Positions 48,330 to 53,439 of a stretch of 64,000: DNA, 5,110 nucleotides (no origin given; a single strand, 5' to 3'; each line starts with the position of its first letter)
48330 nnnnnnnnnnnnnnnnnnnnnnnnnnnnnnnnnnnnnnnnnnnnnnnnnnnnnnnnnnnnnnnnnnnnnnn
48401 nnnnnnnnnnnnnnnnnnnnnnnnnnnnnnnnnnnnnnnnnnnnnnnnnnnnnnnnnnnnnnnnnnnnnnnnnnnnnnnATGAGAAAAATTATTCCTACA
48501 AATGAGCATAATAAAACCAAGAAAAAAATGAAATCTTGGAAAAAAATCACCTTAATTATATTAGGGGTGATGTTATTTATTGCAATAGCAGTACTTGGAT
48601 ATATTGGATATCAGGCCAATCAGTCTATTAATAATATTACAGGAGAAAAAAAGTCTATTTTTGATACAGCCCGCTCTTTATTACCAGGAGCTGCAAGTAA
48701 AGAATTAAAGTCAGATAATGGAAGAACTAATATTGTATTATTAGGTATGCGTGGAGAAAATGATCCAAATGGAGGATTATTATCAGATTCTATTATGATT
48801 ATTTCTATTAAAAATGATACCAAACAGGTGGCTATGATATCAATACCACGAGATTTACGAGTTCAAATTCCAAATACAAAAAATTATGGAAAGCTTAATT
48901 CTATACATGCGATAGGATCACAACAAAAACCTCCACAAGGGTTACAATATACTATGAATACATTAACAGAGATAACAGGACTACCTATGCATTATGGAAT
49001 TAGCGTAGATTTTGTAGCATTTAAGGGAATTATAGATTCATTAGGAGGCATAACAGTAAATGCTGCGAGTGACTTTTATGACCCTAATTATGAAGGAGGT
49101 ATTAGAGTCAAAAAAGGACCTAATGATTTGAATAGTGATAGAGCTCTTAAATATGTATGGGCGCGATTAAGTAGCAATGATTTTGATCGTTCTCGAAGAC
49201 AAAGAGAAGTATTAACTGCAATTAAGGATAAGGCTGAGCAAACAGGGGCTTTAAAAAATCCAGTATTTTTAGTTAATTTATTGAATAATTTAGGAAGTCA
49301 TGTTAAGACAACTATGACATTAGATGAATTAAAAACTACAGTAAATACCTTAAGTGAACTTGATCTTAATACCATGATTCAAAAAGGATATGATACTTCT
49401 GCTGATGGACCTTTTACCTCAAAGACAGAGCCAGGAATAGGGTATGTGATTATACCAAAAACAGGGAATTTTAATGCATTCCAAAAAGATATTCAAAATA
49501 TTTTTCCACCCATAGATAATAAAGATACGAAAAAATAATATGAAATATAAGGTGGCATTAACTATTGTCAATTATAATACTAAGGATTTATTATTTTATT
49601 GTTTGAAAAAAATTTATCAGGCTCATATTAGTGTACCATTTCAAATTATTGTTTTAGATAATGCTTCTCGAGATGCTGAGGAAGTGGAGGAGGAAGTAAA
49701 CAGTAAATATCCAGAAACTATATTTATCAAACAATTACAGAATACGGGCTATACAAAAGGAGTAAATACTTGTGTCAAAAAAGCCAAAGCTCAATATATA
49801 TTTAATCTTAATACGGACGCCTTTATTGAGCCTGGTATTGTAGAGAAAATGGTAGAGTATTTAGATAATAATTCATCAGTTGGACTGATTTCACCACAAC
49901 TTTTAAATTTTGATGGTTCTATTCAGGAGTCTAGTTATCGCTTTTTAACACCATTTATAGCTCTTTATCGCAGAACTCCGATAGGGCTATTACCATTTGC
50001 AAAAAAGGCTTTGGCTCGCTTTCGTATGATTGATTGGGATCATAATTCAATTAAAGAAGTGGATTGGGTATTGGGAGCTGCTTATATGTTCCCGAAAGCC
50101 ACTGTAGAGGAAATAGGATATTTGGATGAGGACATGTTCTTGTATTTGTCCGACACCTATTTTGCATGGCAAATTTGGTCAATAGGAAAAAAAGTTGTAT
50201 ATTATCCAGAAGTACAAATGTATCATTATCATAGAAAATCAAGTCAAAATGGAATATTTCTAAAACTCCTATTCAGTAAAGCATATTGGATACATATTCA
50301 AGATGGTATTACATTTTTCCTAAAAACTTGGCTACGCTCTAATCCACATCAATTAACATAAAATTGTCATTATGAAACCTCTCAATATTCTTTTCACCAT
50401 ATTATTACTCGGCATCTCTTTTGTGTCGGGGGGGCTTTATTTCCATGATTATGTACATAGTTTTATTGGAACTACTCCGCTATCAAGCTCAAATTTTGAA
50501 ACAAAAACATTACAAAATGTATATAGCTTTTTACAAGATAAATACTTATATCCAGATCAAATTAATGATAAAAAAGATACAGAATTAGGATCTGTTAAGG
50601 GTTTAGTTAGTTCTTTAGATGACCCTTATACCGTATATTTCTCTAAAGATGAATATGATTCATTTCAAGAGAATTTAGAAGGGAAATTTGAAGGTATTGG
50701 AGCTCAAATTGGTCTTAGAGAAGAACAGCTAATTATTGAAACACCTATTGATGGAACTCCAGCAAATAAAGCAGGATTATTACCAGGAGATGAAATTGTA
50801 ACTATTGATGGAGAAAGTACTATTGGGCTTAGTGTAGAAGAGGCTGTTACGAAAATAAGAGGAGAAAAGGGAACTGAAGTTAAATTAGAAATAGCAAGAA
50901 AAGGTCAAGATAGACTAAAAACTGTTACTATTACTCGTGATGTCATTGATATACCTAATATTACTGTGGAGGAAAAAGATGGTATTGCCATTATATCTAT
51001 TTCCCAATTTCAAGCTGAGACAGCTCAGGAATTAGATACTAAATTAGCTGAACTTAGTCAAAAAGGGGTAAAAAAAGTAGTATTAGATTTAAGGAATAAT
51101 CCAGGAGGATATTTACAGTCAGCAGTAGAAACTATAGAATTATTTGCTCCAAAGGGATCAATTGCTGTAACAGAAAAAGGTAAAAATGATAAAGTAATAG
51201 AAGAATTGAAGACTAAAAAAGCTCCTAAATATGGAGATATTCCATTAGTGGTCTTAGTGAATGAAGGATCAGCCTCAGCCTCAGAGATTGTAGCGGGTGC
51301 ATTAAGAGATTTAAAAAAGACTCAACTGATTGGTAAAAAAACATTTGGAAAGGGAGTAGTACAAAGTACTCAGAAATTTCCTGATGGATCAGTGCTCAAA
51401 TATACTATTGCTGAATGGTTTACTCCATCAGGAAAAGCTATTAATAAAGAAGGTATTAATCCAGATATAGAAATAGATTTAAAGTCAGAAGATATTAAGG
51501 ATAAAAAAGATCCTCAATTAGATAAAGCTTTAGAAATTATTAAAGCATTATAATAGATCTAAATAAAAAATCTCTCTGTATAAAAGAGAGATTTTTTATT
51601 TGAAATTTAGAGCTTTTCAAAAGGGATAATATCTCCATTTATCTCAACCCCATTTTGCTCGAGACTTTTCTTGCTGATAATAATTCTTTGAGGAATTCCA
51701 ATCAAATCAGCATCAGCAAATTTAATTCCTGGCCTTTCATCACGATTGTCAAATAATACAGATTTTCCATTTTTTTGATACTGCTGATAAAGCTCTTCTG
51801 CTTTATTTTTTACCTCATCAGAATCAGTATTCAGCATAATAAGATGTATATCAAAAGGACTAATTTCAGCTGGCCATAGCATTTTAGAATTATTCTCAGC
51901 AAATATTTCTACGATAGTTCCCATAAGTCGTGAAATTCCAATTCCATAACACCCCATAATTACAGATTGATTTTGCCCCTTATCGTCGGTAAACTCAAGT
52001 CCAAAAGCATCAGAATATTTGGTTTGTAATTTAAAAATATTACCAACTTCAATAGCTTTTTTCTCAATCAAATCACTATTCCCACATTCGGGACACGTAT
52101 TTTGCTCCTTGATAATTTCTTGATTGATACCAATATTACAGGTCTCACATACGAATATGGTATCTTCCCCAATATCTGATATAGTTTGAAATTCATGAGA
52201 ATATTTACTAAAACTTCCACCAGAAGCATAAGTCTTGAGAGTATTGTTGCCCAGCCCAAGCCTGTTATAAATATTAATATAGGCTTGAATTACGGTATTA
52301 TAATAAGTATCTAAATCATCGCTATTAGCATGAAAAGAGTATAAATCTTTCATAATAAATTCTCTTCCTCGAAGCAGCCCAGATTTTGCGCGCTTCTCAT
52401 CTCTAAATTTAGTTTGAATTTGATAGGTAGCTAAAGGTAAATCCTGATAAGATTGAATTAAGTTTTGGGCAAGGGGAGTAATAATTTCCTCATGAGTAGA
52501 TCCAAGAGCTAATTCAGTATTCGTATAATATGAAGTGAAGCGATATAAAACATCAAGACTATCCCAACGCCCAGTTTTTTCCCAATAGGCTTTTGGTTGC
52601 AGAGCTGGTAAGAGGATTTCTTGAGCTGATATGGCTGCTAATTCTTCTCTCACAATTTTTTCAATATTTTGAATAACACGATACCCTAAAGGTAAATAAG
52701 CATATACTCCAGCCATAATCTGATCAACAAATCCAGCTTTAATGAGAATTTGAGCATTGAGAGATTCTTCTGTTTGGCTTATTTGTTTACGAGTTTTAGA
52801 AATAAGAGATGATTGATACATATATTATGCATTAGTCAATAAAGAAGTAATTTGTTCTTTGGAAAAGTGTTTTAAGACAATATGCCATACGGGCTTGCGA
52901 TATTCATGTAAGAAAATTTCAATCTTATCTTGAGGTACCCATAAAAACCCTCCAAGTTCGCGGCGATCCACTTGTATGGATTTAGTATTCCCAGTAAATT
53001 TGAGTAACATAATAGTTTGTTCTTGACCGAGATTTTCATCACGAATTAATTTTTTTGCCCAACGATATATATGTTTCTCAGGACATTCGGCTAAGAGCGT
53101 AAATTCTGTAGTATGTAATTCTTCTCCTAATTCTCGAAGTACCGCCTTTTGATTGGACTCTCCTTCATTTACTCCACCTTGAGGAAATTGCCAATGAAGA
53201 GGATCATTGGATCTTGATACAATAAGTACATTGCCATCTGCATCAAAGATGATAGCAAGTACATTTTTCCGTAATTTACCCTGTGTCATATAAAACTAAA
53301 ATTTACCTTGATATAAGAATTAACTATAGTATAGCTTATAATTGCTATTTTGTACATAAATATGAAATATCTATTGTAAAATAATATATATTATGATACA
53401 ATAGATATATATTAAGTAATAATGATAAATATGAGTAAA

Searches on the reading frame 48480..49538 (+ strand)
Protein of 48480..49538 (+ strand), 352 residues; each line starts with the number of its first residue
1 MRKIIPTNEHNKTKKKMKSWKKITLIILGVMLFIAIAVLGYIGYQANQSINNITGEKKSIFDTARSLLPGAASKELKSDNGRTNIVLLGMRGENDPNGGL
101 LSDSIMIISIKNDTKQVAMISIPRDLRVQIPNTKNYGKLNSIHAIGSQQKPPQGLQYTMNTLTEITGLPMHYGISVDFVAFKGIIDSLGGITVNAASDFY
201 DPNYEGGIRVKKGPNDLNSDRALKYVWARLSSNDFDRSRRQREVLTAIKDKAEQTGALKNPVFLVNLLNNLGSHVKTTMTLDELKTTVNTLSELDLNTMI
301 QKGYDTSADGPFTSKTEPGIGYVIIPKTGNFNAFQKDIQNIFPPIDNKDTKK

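Call 10: search_protein_families(library=pfam, proteins=[window:48480-49538:+], max_evalue=0.0001)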
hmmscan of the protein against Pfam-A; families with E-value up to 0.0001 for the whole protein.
window:48480-49538:+ (352 aa): 1 family
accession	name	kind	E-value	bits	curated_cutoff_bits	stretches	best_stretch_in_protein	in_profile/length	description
PF03816.19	LytR_cpsA_psr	-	2.2e-35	122.5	24.6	1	102-253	2-149/150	LytR_cpsA_psr family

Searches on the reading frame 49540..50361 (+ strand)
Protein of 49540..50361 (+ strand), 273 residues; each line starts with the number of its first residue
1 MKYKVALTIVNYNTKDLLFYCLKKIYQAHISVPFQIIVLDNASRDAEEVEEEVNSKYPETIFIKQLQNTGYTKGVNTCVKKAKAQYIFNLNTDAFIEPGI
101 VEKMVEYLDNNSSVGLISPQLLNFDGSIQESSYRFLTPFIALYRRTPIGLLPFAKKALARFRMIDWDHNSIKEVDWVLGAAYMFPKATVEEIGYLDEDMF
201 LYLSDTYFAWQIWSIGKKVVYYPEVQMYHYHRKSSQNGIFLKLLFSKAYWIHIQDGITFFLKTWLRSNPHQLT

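Call 10: search_protein_families(library=pfam, proteins=[window:49540-50361:+], max_evalue=0.0001)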
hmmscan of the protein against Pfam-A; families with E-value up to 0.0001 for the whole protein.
window:49540-50361:+ (273 aa): 2 families
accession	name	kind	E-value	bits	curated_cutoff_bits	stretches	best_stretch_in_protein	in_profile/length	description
PF00535.33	Glycos_transf_2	-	1.4e-14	54.8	23.3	1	9-125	4-120/168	Glycosyl transferase family 2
PF13641.12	Glyco_tranf_2_3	-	4.5e-08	33.8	27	1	5-236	3-218/230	Glycosyltransferase like family 2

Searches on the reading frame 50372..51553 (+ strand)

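Call 10: search_protein_families(library=pfam, proteins=[window:50372-51553:+], max_evalue=0.0001)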
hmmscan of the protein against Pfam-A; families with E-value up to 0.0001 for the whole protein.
window:50372-51553:+ (393 aa): 5 families
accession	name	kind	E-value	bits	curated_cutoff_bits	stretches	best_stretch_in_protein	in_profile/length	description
PF03572.23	Peptidase_S41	-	3.4e-54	183.3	24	1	205-368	2-165/165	Peptidase family S41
PF17820.7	PDZ_6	-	1.8e-11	44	27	1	121-176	1-54/54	PDZ domain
PF00595.29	PDZ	-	2.3e-10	41.2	23.2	1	107-174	10-80/81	PDZ domain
PF13180.12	PDZ_2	-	5.6e-10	39.8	27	1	109-186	3-79/80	PDZ domain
PF22694.1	CtpB_N-like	-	1.4e-06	29.1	27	1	43-93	37-84/85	Activating protease CtpB N-terminal domain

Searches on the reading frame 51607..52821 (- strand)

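Call 10: search_protein_families(library=pfam, proteins=[window:51607-52821:-], max_evalue=0.0001)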
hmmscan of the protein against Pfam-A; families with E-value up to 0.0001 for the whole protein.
window:51607-52821:- (404 aa): 2 families
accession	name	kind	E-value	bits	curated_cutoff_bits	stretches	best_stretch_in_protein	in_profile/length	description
PF00587.30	tRNA-synt_2b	-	5.2e-34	118.3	29.3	1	101-306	8-178/179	tRNA synthetase class II core domain (G, H, P, S and T)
PF03129.25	HGTP_anticodon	-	1.7e-12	47.7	21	1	326-394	3-71/94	Anticodon binding domain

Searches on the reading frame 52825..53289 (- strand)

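Call 10: search_protein_families(library=pfam, proteins=[window:52825-53289:-], max_evalue=0.0001)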
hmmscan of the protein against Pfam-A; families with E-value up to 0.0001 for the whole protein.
window:52825-53289:- (154 aa): 1 family
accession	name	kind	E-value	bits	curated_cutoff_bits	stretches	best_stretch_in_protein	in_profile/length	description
PF00293.34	NUDIX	-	4.3e-16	59.6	21.1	1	6-123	2-118/134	NUDIX domain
